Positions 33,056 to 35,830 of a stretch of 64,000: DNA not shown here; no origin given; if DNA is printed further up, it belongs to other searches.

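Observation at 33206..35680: Solitary 824-aa coiled-coil, Cys-rich, PrimPol(AEP)-like and SF2-helicase fusion protein in a toxin-antitoxin/sRNA islet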

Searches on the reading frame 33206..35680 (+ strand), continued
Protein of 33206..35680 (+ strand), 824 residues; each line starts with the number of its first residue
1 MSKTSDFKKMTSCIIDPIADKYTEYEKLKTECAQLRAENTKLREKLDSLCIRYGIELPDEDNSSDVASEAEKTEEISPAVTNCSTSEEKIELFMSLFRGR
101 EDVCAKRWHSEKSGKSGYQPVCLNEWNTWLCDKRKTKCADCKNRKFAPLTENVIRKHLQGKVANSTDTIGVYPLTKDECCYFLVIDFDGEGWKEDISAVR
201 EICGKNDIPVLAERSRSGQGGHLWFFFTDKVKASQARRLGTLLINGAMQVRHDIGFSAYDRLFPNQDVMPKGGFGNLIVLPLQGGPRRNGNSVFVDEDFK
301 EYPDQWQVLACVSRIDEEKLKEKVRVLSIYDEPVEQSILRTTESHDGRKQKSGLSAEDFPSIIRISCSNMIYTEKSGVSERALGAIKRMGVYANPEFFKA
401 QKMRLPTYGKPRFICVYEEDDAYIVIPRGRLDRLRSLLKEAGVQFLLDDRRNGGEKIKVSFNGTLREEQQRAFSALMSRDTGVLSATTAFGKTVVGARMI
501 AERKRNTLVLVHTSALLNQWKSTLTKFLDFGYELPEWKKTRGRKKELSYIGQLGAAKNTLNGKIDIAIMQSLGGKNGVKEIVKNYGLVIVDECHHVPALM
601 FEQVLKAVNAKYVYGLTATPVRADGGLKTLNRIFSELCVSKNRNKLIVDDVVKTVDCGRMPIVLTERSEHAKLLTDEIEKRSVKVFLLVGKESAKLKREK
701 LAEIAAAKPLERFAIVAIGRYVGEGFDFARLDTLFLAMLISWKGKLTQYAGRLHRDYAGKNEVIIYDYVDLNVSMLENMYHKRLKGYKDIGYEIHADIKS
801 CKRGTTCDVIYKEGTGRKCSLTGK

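Call 8: find_homologous_proteins(query=window:33206-35680:+, max_evalue=0.00001)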
Query window:33206-35680:+ (824 aa): 7940 proteins with E <= 0.00001 among 8000 candidates; the best 120 are listed.
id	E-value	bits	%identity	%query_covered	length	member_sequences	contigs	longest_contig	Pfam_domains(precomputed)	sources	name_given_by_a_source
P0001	0.0e+0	1889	100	100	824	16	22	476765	PF00270.36,PF22548.3,PF04851.22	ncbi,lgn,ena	-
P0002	0.0e+0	1518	79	97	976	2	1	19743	PF00270.36,PF22548.3,PF04851.22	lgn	-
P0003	0.0e+0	1365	72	97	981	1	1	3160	PF00270.36,PF22548.3,PF04851.22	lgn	-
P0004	0.0e+0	1298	69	95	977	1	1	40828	PF00270.36,PF22548.3,PF13091.13,PF04851.22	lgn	-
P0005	0.0e+0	1271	68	95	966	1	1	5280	PF00270.36,PF22548.3,PF04851.22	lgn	-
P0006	0.0e+0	1270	67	95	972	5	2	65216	PF00270.36,PF22548.3,PF04851.22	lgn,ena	-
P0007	0.0e+0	1267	68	95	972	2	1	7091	PF00270.36,PF22548.3,PF04851.22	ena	-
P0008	0.0e+0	1256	67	95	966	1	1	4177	PF00270.36,PF22548.3,PF04851.22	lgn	-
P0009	0.0e+0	1253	67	95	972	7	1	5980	PF00270.36,PF22548.3,PF04851.22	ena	-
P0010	0.0e+0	1250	67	95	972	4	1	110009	PF00270.36,PF22548.3,PF04851.22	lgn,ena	-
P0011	0.0e+0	1249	66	95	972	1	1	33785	PF00270.36,PF22548.3,PF04851.22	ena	-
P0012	0.0e+0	1249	67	95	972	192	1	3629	PF00270.36,PF22548.3,PF04851.22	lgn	-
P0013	0.0e+0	1249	66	95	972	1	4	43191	PF00270.36,PF22548.3,PF04851.22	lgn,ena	-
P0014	0.0e+0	1248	66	95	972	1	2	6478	PF00270.36,PF22548.3,PF04851.22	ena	-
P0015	0.0e+0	1238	67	95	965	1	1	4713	PF00270.36,PF22548.3,PF13091.13,PF04851.22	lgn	-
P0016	0.0e+0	1238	65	95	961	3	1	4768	PF00270.36,PF22548.3,PF04851.22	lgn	-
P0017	0.0e+0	1237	65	95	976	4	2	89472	PF00270.36,PF22548.3,PF04851.22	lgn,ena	-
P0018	0.0e+0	1229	66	95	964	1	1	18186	PF00270.36,PF22548.3,PF13091.13,PF04851.22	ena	-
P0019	0.0e+0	1228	66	95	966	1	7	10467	PF00270.36,PF22548.3,PF04851.22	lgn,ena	-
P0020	0.0e+0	1225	67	95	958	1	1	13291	PF00270.36,PF22548.3,PF04851.22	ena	-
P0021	0.0e+0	1218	64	96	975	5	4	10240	PF00270.36,PF22548.3,PF04851.22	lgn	-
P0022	0.0e+0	1211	64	96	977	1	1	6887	PF00270.36,PF22548.3,PF04851.22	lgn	-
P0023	0.0e+0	1210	89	69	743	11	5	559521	PF00270.36,PF22548.3,PF13091.13,PF04851.22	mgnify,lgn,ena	mgnify:CR=1 FL=1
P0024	0.0e+0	1176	63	95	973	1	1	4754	PF00270.36,PF22548.3,PF13091.13,PF04851.22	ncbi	-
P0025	0.0e+0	1160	63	94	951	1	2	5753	PF00270.36,PF22548.3,PF13091.13,PF04851.22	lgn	-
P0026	0.0e+0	1138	62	95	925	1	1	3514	PF00270.36,PF22548.3,PF04851.22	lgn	-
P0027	0.0e+0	1099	59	95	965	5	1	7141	PF00270.36,PF22548.3,PF04851.22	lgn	-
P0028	0.0e+0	1065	58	94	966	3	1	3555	PF00270.36,PF22548.3,PF04851.22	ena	-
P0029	0.0e+0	1056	85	64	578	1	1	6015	PF00270.36,PF22548.3,PF04851.22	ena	-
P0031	2.9e-286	970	87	56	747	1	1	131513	PF00270.36,PF22548.3,PF04851.22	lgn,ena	-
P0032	1.1e-275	935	68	73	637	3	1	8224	PF00270.36,PF22548.3,PF04851.22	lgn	-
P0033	9.0e-272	922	53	96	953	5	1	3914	PF00270.36,PF22548.3,PF04851.22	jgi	jgi:superfamily II DNA or RNA helicase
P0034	4.1e-267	907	51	97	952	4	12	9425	PF00270.36,PF22548.3,PF00271.38,PF04851.22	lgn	-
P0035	4.1e-262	890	54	88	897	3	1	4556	PF00270.36,PF22548.3,PF00271.38,PF04851.22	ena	-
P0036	4.3e-260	883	50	94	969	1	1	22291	PF00270.36,PF22548.3,PF13091.13,PF04851.22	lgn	-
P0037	4.8e-260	883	51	95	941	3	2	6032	PF00270.36,PF22548.3,PF00271.38,PF04851.22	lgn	-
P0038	1.2e-259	882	50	93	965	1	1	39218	PF00270.36,PF22548.3,PF13091.13,PF04851.22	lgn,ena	-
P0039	1.5e-259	882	50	95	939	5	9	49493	PF00270.36,PF22548.3,PF13091.13,PF04851.22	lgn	-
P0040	2.3e-257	874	50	94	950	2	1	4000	PF00270.36,PF22548.3,PF13091.13,PF00271.38,PF04851.22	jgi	-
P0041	4.7e-257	873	51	93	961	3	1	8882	PF00270.36,PF22548.3,PF13091.13,PF04851.22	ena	-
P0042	2.9e-256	871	51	95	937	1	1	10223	PF00270.36,PF22548.3,PF04851.22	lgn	-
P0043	5.4e-255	866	49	94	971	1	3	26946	PF00270.36,PF22548.3,PF13091.13,PF04851.22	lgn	-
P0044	6.0e-255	866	50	94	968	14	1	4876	PF00270.36,PF22548.3,PF13091.13,PF00271.38,PF04851.22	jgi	-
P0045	1.4e-251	855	52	85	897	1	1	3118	PF00270.36,PF22548.3,PF13091.13,PF04851.22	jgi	-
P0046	3.5e-251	854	49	95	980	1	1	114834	PF00270.36,PF22548.3,PF13091.13,PF04851.22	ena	-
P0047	5.2e-251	853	50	93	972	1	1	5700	PF00270.36,PF22548.3,PF13091.13,PF00271.38,PF04851.22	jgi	jgi:hypothetical protein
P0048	5.4e-251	853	61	71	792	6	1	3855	PF00270.36,PF22548.3,PF04851.22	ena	-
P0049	2.8e-250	851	50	92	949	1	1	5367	PF00270.36,PF22548.3,PF13091.13,PF00271.38,PF04851.22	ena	-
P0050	3.8e-250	850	49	95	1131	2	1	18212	PF00270.36,PF22548.3,PF13091.13,PF04851.22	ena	-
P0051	4.2e-250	850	50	96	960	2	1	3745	PF00270.36,PF22548.3,PF13091.13,PF04851.22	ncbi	ncbi:MAG: DEAD/DEAH box helicase family protein [Desulfosporosinus sp.]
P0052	1.3e-249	849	49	93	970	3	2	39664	PF00270.36,PF22548.3,PF13091.13,PF00271.38,PF04851.22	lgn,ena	-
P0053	5.5e-249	847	49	97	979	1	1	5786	PF00270.36,PF22548.3,PF13091.13,PF00271.38,PF04851.22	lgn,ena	-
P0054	4.3e-248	844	48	95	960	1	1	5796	PF00270.36,PF22548.3,PF13091.13,PF04851.22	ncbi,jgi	jgi:superfamily II DNA or RNA helicase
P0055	3.2e-247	841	49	94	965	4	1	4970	PF00270.36,PF22548.3,PF13091.13,PF04851.22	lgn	-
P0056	1.7e-246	838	48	93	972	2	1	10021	PF00270.36,PF22548.3,PF13091.13,PF04851.22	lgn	-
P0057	2.6e-246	838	48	95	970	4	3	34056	PF00270.36,PF22548.3,PF13091.13,PF00271.38,PF04851.22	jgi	jgi:superfamily II DNA or RNA helicase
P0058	3.6e-246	837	48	94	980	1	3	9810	PF00270.36,PF22548.3,PF13091.13,PF00271.38,PF04851.22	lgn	-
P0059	2.7e-245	834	50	93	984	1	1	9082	PF00270.36,PF22548.3,PF13091.13,PF00271.38,PF04851.22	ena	-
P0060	3.0e-245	834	48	94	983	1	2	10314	PF00270.36,PF22548.3,PF13091.13,PF00271.38,PF04851.22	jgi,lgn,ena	-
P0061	3.2e-245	834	67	66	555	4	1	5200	PF00270.36,PF22548.3,PF04851.22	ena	-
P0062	5.5e-245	833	49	94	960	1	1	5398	PF00270.36,PF22548.3,PF13091.13,PF04851.22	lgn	-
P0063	2.1e-244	831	51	89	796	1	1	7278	PF00270.36,PF22548.3,PF04851.22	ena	-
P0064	4.1e-244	830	48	97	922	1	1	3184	PF00270.36,PF22548.3,PF00271.38,PF04851.22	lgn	-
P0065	4.5e-244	830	48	95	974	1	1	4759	PF00270.36,PF22548.3,PF13091.13,PF04851.22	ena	-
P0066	6.9e-244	830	48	94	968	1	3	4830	PF00270.36,PF22548.3,PF13091.13,PF04851.22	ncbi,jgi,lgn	jgi:superfamily II DNA or RNA helicase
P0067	2.3e-243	828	49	94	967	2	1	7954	PF00270.36,PF22548.3,PF13091.13,PF00271.38,PF04851.22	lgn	-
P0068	6.3e-243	827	50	90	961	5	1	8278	PF00270.36,PF22548.3,PF13091.13,PF04851.22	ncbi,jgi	jgi:superfamily II DNA or RNA helicase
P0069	2.1e-242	825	48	94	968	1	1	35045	PF00270.36,PF22548.3,PF13091.13,PF04851.22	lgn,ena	-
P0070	2.9e-242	824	49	88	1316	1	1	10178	PF00270.36,PF22548.3,PF13091.13,PF00266.26,PF04851.22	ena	-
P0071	3.7e-242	824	48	96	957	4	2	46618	PF00270.36,PF22548.3,PF13091.13,PF04851.22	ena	-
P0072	4.8e-242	824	48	93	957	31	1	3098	PF00270.36,PF22548.3,PF13091.13,PF04851.22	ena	-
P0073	4.8e-242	824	48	96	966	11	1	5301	PF00270.36,PF22548.3,PF13091.13,PF00271.38,PF04851.22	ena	-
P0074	1.5e-241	822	49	94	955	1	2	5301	PF00270.36,PF22548.3,PF13091.13,PF00271.38,PF04851.22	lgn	-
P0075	1.5e-241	822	48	93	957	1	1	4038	PF00270.36,PF22548.3,PF13091.13,PF04851.22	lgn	-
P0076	1.7e-241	822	47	96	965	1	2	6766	PF00270.36,PF22548.3,PF13091.13,PF00271.38,PF04851.22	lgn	-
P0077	1.7e-241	822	49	93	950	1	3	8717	PF00270.36,PF22548.3,PF13091.13,PF00271.38,PF04851.22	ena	-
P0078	1.8e-241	822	48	96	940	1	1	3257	PF00270.36,PF22548.3,PF13091.13,PF04851.22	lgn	-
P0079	3.8e-241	821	48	94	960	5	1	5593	PF00270.36,PF22548.3,PF13091.13,PF04851.22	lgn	-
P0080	4.1e-241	821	48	94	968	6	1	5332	PF00270.36,PF22548.3,PF13091.13,PF00271.38,PF04851.22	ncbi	-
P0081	9.3e-241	819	47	96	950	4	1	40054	PF00270.36,PF22548.3,PF13091.13,PF04851.22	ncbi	-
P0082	1.0e-240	819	47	94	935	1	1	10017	PF00270.36,PF22548.3,PF00271.38,PF04851.22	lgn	-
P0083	1.1e-240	819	47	96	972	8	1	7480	PF00270.36,PF22548.3,PF13091.13,PF04851.22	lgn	-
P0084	1.8e-240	818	48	94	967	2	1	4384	PF00270.36,PF22548.3,PF13091.13,PF00271.38,PF04851.22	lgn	-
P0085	2.0e-240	818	47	94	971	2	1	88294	PF00270.36,PF22548.3,PF13091.13,PF00271.38,PF04851.22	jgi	jgi:superfamily II DNA or RNA helicase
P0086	2.2e-240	818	48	94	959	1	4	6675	PF00270.36,PF22548.3,PF13091.13,PF00271.38,PF04851.22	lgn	-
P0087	2.2e-240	818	48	94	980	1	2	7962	PF00270.36,PF22548.3,PF13091.13,PF00271.38,PF04851.22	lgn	-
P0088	2.4e-240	818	48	96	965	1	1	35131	PF00270.36,PF22548.3,PF13091.13,PF04851.22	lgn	-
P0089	3.3e-240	818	48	94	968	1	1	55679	PF00270.36,PF22548.3,PF13091.13,PF00271.38,PF04851.22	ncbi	ncbi:MAG: DEAD/DEAH box helicase family protein [Desulfitobacterium sp.]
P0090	6.0e-240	817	47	96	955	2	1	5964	PF00270.36,PF22548.3,PF13091.13,PF04851.22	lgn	-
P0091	6.6e-240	817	46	96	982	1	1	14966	PF00270.36,PF22548.3,PF13091.13,PF00271.38,PF04851.22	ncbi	ncbi:MAG: DEAD/DEAH box helicase family protein [Bacillota bacterium]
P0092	7.8e-240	816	48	94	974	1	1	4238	PF00270.36,PF22548.3,PF13091.13,PF04851.22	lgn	-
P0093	1.3e-239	816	49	93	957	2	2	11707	PF00270.36,PF22548.3,PF13091.13,PF04851.22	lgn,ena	-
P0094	1.7e-239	815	48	93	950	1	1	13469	PF00270.36,PF22548.3,PF13091.13,PF04851.22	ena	-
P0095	1.7e-239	815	48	92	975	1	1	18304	PF00270.36,PF22548.3,PF13091.13,PF00271.38,PF04851.22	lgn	-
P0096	2.4e-239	815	48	93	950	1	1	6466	PF00270.36,PF22548.3,PF13091.13,PF04851.22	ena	-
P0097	2.8e-239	814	48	95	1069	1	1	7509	PF00270.36,PF22548.3,PF13091.13,PF05598.17,PF00271.38,PF04851.22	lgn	-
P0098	2.9e-239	814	48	90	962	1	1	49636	PF00270.36,PF22548.3,PF13091.13,PF00271.38,PF04851.22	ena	-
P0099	2.9e-239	814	48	94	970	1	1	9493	PF00270.36,PF22548.3,PF13091.13,PF00271.38,PF04851.22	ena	-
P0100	3.0e-239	814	48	93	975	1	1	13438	PF00270.36,PF22548.3,PF13091.13,PF00271.38,PF04851.22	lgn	-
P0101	3.2e-239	814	47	96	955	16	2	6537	PF00270.36,PF22548.3,PF13091.13,PF04851.22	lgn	-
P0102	4.1e-239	814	48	93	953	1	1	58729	PF00270.36,PF22548.3,PF13091.13,PF00271.38,PF04851.22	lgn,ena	-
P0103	4.5e-239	814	48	94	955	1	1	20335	PF00270.36,PF22548.3,PF13091.13,PF04851.22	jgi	-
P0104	4.6e-239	814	48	94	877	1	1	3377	PF00270.36,PF22548.3,PF04851.22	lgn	-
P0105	6.4e-239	813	48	96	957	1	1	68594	PF00270.36,PF22548.3,PF13091.13,PF04851.22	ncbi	-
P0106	1.2e-238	812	47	94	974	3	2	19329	PF00270.36,PF22548.3,PF13091.13,PF04851.22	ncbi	-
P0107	1.3e-238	812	49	88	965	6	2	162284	PF00270.36,PF22548.3,PF13091.13,PF04851.22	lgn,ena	-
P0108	1.3e-238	812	47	94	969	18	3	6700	PF00270.36,PF22548.3,PF13091.13,PF04851.22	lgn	-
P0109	1.4e-238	812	48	93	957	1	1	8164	PF00270.36,PF22548.3,PF13091.13,PF04851.22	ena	-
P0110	1.4e-238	812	48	93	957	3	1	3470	PF00270.36,PF22548.3,PF13091.13,PF04851.22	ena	-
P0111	2.6e-238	811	49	94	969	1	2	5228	PF00270.36,PF22548.3,PF13091.13,PF00271.38,PF04851.22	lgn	-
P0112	2.7e-238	811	49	88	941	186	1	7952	PF00270.36,PF22548.3,PF00271.38,PF04851.22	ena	-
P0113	3.9e-238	811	48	93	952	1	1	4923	PF00270.36,PF22548.3,PF13091.13,PF04851.22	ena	-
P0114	4.2e-238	811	48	93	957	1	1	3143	PF00270.36,PF22548.3,PF13091.13,PF04851.22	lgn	-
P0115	4.8e-238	810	48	93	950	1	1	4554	PF00270.36,PF22548.3,PF13091.13,PF04851.22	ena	-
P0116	7.8e-238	810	47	94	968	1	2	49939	PF00270.36,PF22548.3,PF13091.13,PF04851.22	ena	-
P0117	1.7e-237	809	48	93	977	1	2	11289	PF00270.36,PF22548.3,PF13091.13,PF00271.38,PF04851.22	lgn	-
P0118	1.7e-237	809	50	87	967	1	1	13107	PF00270.36,PF22548.3,PF13091.13,PF04851.22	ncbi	-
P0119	1.7e-237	809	48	94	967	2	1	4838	PF00270.36,PF22548.3,PF13091.13,PF04851.22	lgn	-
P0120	1.8e-237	808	48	94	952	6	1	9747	PF00270.36,PF22548.3,PF13091.13,PF04851.22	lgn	-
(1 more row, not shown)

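Call 15: find_encoding_contigs(protein=P0001, flank=10000, max_places=6)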
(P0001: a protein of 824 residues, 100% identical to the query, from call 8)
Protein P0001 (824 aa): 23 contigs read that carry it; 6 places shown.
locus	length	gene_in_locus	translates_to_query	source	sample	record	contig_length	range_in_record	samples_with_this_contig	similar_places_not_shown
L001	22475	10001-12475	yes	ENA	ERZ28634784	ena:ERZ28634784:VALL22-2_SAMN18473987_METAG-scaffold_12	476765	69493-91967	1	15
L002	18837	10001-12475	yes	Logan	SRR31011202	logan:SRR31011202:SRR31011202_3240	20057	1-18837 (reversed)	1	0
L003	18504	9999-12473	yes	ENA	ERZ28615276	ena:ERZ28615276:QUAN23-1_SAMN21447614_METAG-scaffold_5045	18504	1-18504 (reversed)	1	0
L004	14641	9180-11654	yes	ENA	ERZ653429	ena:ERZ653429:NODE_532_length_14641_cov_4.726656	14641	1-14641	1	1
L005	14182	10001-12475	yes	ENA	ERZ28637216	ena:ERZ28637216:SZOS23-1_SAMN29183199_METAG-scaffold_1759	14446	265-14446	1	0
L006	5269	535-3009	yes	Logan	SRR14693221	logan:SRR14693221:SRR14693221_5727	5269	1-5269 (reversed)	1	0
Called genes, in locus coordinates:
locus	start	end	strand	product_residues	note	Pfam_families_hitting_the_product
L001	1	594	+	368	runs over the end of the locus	PF13524:Glyco_trans_1_2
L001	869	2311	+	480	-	PF01943:Polysacc_synt, PF13440:Polysacc_synt_3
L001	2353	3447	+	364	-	PF02350:Epimerase_2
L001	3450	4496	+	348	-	PF01073:3Beta_HSD, PF01370:Epimerase, PF02719:Polysacc_synt_2, PF05368:NmrA, PF07993:NAD_binding_4, PF16363:GDP_Man_Dehyd, PF13460:NAD_binding_10, PF08485:Polysacc_syn_2C, +2 more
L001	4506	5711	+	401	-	PF01370:Epimerase, PF14667:Polysacc_synt_C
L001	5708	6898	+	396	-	PF02350:Epimerase_2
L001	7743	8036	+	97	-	PF13560:HTH_31 (weak), PF01381:HTH_3, PF13443:HTH_26 (weak)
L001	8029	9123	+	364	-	PF13657:Couple_hipA, PF07804:HipA_C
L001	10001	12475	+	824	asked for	PF22548:AEP-TOTE, PF04851:ResIII, PF00270:DEAD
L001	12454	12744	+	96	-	-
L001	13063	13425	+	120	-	-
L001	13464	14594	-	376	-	PF05636:HIGH_NTase1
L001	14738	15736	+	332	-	PF01515:PTA_PTB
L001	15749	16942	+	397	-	PF00871:Acetate_kinase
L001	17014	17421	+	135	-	PF02620:YceD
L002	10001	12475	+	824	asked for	PF22548:AEP-TOTE, PF04851:ResIII, PF00270:DEAD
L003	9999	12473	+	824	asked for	PF22548:AEP-TOTE, PF04851:ResIII, PF00270:DEAD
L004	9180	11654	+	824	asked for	PF22548:AEP-TOTE, PF04851:ResIII, PF00270:DEAD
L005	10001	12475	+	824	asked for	PF22548:AEP-TOTE, PF04851:ResIII, PF00270:DEAD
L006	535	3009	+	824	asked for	PF22548:AEP-TOTE, PF04851:ResIII, PF00270:DEAD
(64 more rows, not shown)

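Call 16: find_encoding_contigs(protein=P0002, flank=10000, max_places=3)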
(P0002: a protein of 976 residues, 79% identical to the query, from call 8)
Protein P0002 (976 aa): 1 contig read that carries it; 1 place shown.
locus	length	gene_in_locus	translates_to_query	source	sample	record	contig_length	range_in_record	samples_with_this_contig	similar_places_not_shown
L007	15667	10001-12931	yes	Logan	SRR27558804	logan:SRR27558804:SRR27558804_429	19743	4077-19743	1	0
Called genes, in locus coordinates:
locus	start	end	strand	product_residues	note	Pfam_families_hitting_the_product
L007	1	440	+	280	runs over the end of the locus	PF04616:Glyco_hydro_43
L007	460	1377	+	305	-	PF04616:Glyco_hydro_43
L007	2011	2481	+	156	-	-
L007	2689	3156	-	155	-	PF10387:DUF2442, PF01381:HTH_3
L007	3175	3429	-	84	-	PF13711:DUF4160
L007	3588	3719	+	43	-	-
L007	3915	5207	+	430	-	PF13173:AAA_14, PF13635:DUF4143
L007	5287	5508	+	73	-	-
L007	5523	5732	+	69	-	PF12668:DUF3791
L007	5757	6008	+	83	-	-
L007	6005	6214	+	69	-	PF12668:DUF3791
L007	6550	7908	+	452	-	PF13173:AAA_14, PF13635:DUF4143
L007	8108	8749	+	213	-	-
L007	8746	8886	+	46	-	-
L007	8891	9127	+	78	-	PF08843:AbiEii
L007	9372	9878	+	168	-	-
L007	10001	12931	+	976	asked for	PF22548:AEP-TOTE, PF04851:ResIII, PF00270:DEAD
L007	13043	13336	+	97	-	PF13560:HTH_31 (weak), PF01381:HTH_3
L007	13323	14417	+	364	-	PF13657:Couple_hipA, PF07804:HipA_C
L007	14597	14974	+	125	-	PF13635:DUF4143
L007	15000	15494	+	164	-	-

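Call 17: find_encoding_contigs(protein=P0023, flank=10000, max_places=3)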
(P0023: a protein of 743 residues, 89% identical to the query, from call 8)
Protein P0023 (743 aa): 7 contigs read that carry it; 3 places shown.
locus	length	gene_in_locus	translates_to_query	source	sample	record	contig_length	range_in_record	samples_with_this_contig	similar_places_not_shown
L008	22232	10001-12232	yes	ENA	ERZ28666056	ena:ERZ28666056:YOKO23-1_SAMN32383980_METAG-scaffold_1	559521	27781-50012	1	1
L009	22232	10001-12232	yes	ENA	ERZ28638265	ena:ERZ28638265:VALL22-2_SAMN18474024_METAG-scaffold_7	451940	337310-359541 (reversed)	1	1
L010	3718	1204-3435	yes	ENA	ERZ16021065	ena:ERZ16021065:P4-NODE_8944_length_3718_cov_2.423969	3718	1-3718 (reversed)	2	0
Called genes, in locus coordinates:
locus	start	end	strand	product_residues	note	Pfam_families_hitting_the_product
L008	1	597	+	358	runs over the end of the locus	PF02786:CPSase_L_D2 (weak)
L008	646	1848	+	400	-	PF00534:Glycos_transf_1, PF13692:Glyco_trans_1_4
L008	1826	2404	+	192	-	PF00534:Glycos_transf_1, PF13692:Glyco_trans_1_4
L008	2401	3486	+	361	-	PF20706:GT4-conflict (weak), PF00534:Glycos_transf_1, PF13692:Glyco_trans_1_4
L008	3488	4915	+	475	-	-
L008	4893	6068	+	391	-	PF13439:Glyco_transf_4 (weak), PF00534:Glycos_transf_1, PF13692:Glyco_trans_1_4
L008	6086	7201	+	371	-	PF13450:NAD_binding_8, PF03275:GLF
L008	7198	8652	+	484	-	PF01943:Polysacc_synt, PF13440:Polysacc_synt_3, PF03023:MurJ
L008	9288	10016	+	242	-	PF22548:AEP-TOTE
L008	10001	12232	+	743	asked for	PF22548:AEP-TOTE, PF00270:DEAD, PF04851:ResIII, PF13091:PLDc_2 (faint)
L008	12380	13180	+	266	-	-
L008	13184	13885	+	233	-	PF00092:VWA, PF13519:VWA_2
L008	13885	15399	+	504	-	PF00069:Pkinase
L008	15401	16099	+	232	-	PF13672:PP2C_2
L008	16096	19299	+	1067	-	PF01443:Viral_helicase1 (faint), PF13086:AAA_11, PF13245:AAA_19 (faint), PF13604:AAA_30 (faint), PF20720:nSTAND3 (weak), PF13087:AAA_12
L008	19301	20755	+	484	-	-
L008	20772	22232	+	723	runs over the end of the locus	-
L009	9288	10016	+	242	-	PF22548:AEP-TOTE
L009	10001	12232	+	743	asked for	PF22548:AEP-TOTE, PF00270:DEAD, PF04851:ResIII, PF13091:PLDc_2 (faint)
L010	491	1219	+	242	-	PF22548:AEP-TOTE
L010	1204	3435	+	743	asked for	PF22548:AEP-TOTE, PF00270:DEAD, PF04851:ResIII, PF13091:PLDc_2 (faint)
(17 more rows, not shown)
